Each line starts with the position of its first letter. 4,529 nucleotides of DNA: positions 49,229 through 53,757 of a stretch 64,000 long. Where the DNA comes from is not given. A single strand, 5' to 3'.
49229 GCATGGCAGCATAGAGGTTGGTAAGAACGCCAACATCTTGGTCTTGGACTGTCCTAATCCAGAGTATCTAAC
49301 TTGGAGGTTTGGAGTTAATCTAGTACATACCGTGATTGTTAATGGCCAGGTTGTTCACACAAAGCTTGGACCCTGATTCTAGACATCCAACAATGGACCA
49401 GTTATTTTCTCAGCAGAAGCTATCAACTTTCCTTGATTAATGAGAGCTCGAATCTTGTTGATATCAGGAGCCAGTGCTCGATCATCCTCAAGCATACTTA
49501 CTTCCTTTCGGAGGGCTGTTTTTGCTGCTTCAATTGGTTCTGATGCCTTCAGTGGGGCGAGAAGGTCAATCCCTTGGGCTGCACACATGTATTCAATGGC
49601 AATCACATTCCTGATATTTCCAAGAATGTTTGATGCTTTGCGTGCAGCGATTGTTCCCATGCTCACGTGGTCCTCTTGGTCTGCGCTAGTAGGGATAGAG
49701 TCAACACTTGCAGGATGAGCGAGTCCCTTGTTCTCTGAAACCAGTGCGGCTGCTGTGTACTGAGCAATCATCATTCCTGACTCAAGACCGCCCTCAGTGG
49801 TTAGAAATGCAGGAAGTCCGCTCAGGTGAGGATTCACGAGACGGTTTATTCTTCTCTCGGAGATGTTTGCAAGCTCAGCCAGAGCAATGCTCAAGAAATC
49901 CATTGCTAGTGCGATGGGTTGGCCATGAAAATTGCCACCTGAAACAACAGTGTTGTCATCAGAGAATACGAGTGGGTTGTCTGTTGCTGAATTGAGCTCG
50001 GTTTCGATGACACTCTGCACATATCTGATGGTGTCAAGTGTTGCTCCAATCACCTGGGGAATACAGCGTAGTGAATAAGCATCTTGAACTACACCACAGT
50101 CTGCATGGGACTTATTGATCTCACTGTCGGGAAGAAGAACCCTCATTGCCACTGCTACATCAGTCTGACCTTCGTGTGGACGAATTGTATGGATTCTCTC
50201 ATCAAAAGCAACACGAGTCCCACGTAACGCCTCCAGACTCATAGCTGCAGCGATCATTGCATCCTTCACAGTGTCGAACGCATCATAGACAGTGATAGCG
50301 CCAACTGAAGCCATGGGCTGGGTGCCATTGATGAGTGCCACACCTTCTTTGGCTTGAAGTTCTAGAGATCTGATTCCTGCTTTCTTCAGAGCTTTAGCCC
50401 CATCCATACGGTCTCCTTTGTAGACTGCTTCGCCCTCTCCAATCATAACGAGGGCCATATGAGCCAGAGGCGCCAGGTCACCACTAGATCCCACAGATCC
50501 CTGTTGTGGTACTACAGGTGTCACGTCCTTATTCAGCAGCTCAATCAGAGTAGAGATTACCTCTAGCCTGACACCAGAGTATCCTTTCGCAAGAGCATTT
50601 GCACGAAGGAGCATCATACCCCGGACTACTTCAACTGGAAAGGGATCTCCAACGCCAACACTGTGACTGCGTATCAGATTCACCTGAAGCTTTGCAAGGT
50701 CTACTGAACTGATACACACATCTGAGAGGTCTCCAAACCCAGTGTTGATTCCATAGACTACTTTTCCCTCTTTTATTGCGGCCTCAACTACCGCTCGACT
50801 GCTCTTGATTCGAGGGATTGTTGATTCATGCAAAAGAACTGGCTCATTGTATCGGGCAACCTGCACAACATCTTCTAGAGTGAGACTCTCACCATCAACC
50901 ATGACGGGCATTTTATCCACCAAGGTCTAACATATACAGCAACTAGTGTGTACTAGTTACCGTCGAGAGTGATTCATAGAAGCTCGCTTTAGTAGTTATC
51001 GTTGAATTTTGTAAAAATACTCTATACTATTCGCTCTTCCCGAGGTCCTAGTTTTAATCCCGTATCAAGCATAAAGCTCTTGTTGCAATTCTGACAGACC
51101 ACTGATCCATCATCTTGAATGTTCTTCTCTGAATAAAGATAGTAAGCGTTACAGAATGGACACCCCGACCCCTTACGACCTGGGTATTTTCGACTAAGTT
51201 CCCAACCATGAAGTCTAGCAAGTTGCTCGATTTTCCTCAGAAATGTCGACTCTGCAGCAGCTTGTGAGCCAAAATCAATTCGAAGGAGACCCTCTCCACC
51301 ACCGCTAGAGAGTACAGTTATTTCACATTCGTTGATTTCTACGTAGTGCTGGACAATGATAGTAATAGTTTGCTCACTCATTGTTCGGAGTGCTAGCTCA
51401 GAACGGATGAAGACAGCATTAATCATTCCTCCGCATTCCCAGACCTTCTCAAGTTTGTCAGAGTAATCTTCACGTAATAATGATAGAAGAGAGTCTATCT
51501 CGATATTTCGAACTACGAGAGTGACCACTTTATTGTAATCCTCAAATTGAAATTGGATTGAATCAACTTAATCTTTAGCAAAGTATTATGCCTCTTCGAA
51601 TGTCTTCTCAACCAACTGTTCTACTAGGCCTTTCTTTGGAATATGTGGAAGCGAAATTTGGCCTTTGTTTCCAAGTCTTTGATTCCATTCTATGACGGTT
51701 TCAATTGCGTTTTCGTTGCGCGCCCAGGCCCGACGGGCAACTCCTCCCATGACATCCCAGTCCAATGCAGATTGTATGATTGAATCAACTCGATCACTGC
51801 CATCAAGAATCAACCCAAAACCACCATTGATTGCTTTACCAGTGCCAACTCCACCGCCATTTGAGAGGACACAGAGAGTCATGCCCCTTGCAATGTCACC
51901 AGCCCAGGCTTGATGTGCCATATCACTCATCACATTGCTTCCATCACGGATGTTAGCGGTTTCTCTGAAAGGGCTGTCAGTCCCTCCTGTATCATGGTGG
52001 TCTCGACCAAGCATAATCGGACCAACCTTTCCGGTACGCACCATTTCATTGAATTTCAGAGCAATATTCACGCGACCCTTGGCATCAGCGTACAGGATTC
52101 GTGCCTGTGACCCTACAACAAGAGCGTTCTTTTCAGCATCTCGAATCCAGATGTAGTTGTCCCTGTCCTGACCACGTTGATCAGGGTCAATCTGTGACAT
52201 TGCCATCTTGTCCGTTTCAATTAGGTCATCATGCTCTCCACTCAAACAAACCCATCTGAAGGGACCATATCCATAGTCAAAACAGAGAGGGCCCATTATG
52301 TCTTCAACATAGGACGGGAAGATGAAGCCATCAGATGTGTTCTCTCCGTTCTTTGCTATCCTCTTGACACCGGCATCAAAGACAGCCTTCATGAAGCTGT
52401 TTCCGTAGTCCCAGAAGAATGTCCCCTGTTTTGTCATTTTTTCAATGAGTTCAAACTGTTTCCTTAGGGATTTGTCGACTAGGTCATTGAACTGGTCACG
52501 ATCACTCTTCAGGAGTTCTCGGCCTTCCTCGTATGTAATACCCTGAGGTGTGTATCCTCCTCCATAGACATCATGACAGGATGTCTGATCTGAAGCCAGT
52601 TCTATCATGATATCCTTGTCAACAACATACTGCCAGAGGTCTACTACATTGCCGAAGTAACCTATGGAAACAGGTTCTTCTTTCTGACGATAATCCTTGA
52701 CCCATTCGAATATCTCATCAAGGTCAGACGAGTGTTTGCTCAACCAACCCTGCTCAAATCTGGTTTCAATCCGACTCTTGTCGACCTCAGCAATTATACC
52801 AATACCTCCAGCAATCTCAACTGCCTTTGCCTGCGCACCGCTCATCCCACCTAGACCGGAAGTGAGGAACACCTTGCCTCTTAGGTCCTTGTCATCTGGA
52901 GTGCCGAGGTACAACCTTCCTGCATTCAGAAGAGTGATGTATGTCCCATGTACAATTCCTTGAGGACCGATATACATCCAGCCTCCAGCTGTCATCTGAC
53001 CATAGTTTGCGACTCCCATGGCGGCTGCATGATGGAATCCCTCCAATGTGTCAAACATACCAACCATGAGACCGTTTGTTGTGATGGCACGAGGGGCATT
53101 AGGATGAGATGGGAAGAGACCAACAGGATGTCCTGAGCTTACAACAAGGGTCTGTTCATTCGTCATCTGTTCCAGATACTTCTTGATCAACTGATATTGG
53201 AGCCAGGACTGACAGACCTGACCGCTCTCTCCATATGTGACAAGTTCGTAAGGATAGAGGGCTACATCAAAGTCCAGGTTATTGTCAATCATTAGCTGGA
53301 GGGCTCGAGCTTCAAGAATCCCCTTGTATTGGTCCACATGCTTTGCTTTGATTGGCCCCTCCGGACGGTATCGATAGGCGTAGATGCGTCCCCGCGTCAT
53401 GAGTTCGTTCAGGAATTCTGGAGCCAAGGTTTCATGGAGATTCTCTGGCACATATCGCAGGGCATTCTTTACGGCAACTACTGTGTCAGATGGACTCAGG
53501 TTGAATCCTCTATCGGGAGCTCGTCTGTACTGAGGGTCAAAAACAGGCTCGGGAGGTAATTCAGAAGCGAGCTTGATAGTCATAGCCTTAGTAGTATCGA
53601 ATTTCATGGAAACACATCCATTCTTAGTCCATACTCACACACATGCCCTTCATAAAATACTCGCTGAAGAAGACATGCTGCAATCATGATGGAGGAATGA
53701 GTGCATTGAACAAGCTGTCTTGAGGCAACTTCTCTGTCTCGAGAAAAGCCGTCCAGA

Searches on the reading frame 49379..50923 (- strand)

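Call 37: search_protein_families(library=pfam, proteins=[window:49379-50923:-], max_evalue=0.001)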
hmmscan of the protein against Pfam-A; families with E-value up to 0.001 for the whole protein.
window:49379-50923:- (514 aa): 1 family
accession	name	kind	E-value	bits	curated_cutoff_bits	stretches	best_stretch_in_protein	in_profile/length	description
PF00221.24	Lyase_aromatic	-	1.1e-203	677.6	27.3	1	14-473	1-466/466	Aromatic amino acid lyase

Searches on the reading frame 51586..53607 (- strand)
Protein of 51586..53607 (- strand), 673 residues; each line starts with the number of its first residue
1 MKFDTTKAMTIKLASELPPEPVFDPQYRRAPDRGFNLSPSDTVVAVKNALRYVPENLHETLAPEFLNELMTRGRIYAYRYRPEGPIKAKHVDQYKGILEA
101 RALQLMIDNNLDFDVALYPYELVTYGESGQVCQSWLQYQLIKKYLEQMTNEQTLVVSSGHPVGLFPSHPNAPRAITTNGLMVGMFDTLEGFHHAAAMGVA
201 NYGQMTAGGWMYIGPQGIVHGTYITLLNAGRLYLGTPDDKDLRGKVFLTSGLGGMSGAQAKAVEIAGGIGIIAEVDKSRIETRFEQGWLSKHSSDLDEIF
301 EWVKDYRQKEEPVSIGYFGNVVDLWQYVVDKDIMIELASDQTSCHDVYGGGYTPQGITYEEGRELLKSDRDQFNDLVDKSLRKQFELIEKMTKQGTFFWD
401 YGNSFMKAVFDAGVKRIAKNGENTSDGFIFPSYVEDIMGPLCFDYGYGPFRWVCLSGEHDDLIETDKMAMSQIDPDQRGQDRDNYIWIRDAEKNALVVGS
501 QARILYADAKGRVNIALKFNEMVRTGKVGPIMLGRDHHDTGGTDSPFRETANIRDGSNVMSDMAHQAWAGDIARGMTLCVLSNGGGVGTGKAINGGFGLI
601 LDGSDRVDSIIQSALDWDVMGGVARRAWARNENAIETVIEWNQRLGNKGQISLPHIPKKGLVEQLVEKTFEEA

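Call 37: search_protein_families(library=pfam, proteins=[window:51586-53607:-], max_evalue=0.001)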
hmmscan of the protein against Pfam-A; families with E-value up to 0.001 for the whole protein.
window:51586-53607:- (673 aa): 3 families
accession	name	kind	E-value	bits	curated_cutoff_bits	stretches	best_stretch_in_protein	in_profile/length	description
PF01175.24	Urocanase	-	2.9e-80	269.3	23.2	1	214-437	1-209/209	Urocanase Rossmann-like domain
PF17392.7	Urocanase_C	-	5.7e-76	254.7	23.6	1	443-638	3-194/196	Urocanase C-terminal domain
PF17391.7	Urocanase_N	-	8.8e-48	161.8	23.2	1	86-211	1-127/127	Urocanase N-terminal domain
